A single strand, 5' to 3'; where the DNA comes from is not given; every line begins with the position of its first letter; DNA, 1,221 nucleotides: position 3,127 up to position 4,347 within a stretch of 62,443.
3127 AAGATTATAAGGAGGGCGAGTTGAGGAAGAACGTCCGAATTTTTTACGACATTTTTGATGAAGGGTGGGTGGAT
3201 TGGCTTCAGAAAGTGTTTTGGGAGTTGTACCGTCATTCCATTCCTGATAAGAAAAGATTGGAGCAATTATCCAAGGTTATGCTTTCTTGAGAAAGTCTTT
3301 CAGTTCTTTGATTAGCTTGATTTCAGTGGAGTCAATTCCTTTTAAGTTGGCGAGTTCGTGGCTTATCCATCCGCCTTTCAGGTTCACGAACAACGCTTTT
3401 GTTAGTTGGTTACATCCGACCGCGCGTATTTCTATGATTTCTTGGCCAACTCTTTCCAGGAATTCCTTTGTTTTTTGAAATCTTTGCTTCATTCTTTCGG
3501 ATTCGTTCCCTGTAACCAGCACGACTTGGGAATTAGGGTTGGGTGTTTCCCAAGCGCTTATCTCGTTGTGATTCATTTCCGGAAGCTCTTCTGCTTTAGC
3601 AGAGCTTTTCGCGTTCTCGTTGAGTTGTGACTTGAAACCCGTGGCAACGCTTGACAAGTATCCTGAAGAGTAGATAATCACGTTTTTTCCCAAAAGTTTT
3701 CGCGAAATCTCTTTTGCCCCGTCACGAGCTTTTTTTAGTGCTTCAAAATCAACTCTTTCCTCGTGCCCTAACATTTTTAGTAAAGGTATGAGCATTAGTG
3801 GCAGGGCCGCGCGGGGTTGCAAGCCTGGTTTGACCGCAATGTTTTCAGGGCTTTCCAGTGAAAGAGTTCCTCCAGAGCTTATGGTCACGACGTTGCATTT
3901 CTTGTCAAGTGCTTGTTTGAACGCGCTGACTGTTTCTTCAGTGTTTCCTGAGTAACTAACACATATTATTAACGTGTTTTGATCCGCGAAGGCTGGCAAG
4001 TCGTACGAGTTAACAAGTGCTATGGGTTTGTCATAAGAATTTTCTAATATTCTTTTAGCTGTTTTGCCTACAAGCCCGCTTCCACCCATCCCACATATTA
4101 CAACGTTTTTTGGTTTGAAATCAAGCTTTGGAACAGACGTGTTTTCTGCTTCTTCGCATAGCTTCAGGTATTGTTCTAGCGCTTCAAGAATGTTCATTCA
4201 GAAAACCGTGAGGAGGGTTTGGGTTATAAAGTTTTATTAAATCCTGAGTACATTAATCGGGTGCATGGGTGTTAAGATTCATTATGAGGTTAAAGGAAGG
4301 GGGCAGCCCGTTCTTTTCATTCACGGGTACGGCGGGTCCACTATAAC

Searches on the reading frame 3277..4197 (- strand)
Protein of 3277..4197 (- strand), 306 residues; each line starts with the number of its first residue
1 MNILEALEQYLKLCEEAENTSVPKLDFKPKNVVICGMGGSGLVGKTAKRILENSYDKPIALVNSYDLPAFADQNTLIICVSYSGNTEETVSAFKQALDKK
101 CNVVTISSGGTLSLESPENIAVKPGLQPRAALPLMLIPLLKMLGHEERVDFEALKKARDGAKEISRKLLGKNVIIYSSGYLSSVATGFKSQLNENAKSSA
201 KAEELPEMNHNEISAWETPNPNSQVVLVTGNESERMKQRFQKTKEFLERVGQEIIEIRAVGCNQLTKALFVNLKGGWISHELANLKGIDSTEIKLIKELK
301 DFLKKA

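Call 3: search_protein_families(library=pfam, proteins=[window:3277-4197:-], max_evalue=0.1)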
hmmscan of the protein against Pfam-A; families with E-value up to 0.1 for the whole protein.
window:3277-4197:- (306 aa): 3 families
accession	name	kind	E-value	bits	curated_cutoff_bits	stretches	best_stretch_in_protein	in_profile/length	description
PF10432.14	bact-PGI_C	-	4.6e-36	124.5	24.5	1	160-302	4-150/151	Bacterial phospho-glucose isomerase C-terminal SIS domain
PF01380.27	SIS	-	6.8e-09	36.1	25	1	28-110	4-90/131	SIS domain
PF01985.26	CRS1_YhbY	-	0.011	16.4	27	0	242-299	4-60/84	CRS1 / YhbY (CRM) domain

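Call 4: search_protein_families(library=ncbifam, proteins=[window:3277-4197:-], max_evalue=0.1)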
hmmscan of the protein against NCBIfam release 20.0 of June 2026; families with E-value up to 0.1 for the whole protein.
window:3277-4197:- (306 aa): 21 families
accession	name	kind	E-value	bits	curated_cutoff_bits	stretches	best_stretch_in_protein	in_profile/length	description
NF006423.0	PRK08674.1-2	equivalog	4.1e-72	242.7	254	1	7-303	4-316/317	bifunctional phosphoglucose/phosphomannose isomerase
TIGR02128.1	G6PI_arch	equivalog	1.3e-67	227.9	213.9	1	25-301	16-305/308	bifunctional phosphoglucose/phosphomannose isomerase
NF006426.0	PRK08674.1-6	subfamily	1.1e-55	188.9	295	1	8-305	25-351/354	bifunctional phosphoglucose/phosphomannose isomerase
NF006425.0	PRK08674.1-5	equivalog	1.3e-54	185.5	471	2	7-143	27-168/358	bifunctional phosphoglucose/phosphomannose isomerase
NF006422.0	PRK08674.1-1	subfamily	6.3e-44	150.6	317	1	8-304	6-296/302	bifunctional phosphoglucose/phosphomannose isomerase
NF006424.0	PRK08674.1-3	equivalog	8.4e-43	147.1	730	2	152-301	197-350/355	bifunctional phosphoglucose/phosphomannose isomerase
NF041755.1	RuMP_HxlAB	equivalog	1.8e-08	33.8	500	1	3-108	220-323/391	bifunctional 3-hexulose-6-phosphate synthase/6-phospho-3-hexuloisomerase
NF003016.0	PRK03868.1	equivalog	1e-06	27.9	487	1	18-99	49-137/410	glucose-6-phosphate isomerase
NF001484.0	PRK00331.1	subfamily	1.1e-06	27.3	381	1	28-116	285-378/601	isomerizing glutamine--fructose-6-phosphate transaminase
TIGR03127.2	RuMP_HxlB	equivalog_domain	2.6e-06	27.4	160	1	2-109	3-108/178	6-phospho-3-hexuloisomerase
TIGR01135.1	glmS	equivalog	8.6e-05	21.2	418.05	1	18-116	280-383/607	glutamine--fructose-6-phosphate transaminase (isomerizing)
TIGR02815.1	agaS_fam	subfamily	0.0021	17.1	529.2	1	28-96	41-115/372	putative sugar isomerase, AgaS family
NF006407.0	PRK08655.1-1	equivalog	0.0047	15.8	834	1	215-257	120-161/439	prephenate dehydrogenase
NF010546.0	PRK13936.1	equivalog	0.013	15.3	276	1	62-111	100-151/197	phosphoheptose isomerase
TIGR00441.1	gmhA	equivalog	0.018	15.1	209.45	1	62-111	68-119/154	D-sedoheptulose 7-phosphate isomerase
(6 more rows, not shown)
